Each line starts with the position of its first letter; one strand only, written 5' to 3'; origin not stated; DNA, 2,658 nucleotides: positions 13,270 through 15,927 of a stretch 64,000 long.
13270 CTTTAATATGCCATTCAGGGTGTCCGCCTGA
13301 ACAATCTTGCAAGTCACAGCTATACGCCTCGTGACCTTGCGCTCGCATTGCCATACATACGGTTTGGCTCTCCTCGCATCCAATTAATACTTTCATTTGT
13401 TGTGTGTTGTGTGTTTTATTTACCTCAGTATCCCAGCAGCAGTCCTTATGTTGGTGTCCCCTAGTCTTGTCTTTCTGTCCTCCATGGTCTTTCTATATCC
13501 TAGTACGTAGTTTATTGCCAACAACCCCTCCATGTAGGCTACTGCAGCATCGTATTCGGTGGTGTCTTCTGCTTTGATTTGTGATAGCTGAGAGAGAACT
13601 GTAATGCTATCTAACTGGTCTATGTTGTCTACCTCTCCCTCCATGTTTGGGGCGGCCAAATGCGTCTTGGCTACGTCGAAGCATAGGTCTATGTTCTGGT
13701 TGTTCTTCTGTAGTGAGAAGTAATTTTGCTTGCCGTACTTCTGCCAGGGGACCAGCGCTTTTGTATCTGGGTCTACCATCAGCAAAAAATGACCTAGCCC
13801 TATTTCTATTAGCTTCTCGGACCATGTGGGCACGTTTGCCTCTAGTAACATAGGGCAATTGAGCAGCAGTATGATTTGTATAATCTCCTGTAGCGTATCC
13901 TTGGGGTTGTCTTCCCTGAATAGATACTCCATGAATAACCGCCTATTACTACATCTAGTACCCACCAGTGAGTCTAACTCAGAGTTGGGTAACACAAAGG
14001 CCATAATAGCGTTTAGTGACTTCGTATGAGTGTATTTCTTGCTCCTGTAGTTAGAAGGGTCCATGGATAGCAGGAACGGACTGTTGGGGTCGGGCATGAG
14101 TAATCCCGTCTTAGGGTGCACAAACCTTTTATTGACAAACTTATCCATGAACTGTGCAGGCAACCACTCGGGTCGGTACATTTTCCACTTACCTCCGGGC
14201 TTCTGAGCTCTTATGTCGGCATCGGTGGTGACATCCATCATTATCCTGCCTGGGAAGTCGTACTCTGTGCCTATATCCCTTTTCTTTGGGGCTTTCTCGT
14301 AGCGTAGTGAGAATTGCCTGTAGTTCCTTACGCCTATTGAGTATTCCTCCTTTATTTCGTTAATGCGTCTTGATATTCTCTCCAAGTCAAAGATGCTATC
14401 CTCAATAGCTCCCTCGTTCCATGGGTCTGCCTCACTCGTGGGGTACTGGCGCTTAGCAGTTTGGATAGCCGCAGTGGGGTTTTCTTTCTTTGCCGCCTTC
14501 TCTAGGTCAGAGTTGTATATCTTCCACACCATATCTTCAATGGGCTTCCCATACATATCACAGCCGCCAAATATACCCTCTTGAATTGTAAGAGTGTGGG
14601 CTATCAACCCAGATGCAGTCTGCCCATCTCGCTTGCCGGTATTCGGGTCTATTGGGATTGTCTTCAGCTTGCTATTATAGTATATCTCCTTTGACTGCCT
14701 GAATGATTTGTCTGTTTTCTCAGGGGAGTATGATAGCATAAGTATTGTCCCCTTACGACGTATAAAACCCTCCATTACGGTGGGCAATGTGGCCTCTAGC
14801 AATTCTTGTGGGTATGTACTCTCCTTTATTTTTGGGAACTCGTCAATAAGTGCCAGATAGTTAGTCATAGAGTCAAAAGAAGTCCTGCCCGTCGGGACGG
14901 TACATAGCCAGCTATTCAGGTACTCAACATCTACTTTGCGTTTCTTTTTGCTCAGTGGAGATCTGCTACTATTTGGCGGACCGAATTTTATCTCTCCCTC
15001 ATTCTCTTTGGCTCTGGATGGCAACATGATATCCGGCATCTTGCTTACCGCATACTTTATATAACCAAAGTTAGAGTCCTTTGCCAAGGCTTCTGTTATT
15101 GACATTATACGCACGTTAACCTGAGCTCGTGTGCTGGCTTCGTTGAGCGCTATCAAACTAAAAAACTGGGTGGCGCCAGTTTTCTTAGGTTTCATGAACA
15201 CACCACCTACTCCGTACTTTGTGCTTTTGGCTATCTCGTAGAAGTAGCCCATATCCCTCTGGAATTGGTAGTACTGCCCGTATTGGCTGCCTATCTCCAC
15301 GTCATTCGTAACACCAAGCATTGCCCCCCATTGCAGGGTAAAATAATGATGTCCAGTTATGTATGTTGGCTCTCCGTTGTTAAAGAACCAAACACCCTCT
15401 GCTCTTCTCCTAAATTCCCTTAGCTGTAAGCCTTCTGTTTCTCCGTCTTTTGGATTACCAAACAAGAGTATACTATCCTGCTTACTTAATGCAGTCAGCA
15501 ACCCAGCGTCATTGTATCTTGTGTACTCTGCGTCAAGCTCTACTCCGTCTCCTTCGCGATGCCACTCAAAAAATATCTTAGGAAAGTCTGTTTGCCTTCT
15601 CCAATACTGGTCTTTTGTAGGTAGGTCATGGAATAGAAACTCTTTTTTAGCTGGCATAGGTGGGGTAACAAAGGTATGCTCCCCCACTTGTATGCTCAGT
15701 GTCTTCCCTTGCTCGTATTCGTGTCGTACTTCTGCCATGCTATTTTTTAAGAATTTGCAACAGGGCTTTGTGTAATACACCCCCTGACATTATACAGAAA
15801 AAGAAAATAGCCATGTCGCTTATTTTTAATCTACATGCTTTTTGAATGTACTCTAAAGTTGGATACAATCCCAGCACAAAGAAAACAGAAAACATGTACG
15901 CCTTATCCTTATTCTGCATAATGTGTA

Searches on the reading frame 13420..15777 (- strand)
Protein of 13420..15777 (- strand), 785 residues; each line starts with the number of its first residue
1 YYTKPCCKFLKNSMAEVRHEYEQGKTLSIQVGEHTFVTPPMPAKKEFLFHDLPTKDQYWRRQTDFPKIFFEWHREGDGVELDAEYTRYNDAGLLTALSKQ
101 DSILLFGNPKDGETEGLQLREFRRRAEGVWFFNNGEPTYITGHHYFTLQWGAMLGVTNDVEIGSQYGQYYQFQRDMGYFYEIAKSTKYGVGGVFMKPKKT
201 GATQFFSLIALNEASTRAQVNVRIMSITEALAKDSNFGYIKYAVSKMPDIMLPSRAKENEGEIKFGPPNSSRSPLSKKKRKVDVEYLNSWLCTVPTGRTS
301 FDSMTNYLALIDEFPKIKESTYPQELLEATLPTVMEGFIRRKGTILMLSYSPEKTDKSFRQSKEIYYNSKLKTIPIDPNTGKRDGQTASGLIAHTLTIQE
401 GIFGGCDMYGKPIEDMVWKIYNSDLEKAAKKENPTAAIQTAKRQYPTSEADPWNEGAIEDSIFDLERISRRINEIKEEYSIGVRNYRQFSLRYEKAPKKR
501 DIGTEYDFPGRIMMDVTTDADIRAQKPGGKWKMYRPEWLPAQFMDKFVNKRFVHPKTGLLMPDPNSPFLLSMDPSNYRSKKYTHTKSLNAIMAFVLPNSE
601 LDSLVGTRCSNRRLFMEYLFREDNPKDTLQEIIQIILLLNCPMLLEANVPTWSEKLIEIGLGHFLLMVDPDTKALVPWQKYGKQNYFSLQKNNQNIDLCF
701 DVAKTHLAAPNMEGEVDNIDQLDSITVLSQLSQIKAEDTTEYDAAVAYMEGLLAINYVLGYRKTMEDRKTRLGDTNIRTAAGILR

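Call 41: search_protein_families(library=phrogs, proteins=[window:13420-15777:-], max_evalue=0.00001)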
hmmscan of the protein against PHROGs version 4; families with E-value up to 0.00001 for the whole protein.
window:13420-15777:- (785 aa): 1 family
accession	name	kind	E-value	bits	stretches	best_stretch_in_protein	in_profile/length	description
phrog_6681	-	head and packaging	2.4e-38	132.9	1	38-759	40-726/758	terminase large subunit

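Call 42: search_dna_similar(query=window:13420-15777:-, collection=phages, mode=protein, max_rows=12)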
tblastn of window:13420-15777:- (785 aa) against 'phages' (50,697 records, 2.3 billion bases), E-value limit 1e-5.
Records with a match: 81; places in all: 81; records where one place covers at least 80% of the query: 0.
Best place of each record, by identity: <60% 81.
By first word of the organism name: Flavobacterium 68; Cellulophaga 11; Maribacter 1; Caudoviricetes 1.
By host as written in the record: Flavobacterium sp. BAL314 68; Cellulophaga sp. HaHa_2_95 4; Cellulophaga baltica NN016038 2; Cellulophaga baltica NN016046 2; Cellulophaga baltica #19 2; Cellulophaga baltica NN015840 1; Maribacter halichondriae 1; - 1.
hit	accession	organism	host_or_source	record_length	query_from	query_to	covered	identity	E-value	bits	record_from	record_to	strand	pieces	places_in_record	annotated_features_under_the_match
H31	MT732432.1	Cellulophaga phage Calle_1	Cellulophaga sp. HaHa_2_95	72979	37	494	58%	24.4%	1e-14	84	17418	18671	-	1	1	hypothetical protein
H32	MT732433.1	Cellulophaga phage Calle_2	Cellulophaga sp. HaHa_2_95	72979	37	494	58%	24.4%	1e-14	84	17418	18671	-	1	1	hypothetical protein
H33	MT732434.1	Cellulophaga phage Calle_3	Cellulophaga sp. HaHa_2_95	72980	37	494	58%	24.4%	1e-14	84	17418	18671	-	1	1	hypothetical protein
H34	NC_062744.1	Cellulophaga phage Calle_1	Cellulophaga sp. HaHa_2_95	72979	37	494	58%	24.4%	1e-14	84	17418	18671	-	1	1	terminase large subunit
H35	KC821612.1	Cellulophaga phage phi40:1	Cellulophaga baltica NN015840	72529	37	494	58%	24.4%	2e-14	84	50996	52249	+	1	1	hypothetical protein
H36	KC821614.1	Cellulophaga phage phi38:1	Cellulophaga baltica NN016038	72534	37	494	58%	24.4%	2e-14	84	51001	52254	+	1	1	hypothetical protein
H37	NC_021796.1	Cellulophaga phage phi38:1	Cellulophaga baltica NN016038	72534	37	494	58%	24.4%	2e-14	84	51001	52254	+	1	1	terminase large subunit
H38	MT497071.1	Flavobacterium phage vB_FspP_elemoF_6-3D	Flavobacterium sp. BAL314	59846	39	476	56%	24.4%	7e-20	101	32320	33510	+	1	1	hypothetical protein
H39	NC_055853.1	Flavobacterium phage vB_FspP_elemoF_6-3D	Flavobacterium sp. BAL314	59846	39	476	56%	24.4%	7e-20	101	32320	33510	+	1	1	terminase large subunit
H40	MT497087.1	Flavobacterium phage vB_FspP_elemoA_13-1B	Flavobacterium sp. BAL314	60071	39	476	56%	24.4%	7e-20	101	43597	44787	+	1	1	hypothetical protein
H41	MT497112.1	Flavobacterium phage vB_FspP_elemoA_6-5A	Flavobacterium sp. BAL314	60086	39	476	56%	24.4%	7e-20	101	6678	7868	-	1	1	hypothetical protein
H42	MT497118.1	Flavobacterium phage vB_FspP_elemoA_7-9C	Flavobacterium sp. BAL314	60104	39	476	56%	24.4%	7e-20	101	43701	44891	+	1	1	hypothetical protein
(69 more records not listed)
